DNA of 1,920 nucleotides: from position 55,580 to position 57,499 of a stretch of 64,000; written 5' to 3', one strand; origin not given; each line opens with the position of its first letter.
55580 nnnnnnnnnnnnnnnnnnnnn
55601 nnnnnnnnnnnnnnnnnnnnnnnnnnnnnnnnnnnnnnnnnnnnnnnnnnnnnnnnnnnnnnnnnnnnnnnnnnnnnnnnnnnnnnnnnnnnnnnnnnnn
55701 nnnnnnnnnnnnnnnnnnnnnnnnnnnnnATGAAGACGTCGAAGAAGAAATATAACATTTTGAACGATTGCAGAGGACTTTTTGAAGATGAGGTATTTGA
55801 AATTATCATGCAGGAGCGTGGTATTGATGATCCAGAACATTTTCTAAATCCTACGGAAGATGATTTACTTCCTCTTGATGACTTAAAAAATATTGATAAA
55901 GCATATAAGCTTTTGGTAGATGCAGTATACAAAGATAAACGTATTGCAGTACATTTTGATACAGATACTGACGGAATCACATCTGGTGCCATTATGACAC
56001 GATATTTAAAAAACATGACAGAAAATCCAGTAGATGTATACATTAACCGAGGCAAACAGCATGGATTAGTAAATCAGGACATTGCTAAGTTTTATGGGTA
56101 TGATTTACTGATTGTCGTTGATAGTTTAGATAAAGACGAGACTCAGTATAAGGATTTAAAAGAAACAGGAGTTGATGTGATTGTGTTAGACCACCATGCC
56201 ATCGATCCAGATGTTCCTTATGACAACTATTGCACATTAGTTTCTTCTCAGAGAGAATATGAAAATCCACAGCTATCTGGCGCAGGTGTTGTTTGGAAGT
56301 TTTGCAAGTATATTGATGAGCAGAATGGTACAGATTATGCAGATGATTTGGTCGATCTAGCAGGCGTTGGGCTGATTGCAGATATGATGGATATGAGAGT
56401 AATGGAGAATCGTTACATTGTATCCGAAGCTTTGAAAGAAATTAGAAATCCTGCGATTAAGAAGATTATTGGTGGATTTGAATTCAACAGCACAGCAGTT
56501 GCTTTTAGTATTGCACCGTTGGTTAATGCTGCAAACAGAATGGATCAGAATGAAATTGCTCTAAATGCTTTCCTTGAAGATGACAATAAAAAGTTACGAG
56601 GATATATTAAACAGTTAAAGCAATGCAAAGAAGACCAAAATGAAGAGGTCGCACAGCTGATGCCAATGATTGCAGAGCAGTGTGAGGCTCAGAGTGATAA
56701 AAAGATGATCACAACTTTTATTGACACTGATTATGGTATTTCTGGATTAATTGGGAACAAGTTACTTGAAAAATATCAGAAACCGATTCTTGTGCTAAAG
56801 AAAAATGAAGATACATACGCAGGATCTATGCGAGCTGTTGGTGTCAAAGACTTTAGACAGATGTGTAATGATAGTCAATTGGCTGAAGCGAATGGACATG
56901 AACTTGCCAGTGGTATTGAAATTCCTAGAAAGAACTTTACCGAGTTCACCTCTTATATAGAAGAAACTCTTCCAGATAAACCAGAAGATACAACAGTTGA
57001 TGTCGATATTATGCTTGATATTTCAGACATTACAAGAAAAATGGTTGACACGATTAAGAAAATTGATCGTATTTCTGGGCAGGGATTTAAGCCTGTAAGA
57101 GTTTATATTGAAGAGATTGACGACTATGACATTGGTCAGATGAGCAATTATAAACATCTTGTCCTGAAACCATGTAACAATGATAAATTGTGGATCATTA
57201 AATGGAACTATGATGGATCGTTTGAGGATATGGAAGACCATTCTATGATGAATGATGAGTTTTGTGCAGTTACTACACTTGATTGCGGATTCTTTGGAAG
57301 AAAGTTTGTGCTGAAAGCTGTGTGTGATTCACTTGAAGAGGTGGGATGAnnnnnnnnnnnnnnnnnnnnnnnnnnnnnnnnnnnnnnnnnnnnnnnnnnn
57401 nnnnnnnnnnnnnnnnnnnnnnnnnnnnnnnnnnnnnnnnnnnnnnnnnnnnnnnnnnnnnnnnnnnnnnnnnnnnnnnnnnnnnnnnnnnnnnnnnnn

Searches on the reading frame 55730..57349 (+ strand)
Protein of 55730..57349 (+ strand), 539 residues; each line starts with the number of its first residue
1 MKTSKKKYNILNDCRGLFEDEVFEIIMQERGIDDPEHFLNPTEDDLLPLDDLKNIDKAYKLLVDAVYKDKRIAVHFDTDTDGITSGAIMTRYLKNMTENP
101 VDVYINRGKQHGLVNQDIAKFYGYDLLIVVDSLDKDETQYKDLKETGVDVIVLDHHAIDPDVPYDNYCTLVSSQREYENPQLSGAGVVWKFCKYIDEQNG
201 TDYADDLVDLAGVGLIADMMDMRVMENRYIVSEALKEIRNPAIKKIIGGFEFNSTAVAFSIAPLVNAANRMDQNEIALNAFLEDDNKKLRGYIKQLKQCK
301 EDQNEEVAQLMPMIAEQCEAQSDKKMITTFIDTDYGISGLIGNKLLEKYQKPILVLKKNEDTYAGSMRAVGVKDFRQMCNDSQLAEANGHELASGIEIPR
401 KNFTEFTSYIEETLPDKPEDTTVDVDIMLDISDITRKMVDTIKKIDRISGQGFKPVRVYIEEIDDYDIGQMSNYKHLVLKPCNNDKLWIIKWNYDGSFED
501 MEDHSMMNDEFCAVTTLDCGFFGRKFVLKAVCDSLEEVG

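Call 30: search_protein_families(library=pfam, proteins=[window:55730-57349:+], max_evalue=0.001)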
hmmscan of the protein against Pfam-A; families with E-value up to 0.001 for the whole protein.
window:55730-57349:+ (539 aa): 2 families
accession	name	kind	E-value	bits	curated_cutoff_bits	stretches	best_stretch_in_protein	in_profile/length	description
PF01368.27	DHH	-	7e-18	65.5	28.1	1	72-214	4-124/125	DHH family, N-terminal domain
PF02272.25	DHHA1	-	1.5e-05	25.8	25.9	1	324-414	2-100/102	DHHA1 domain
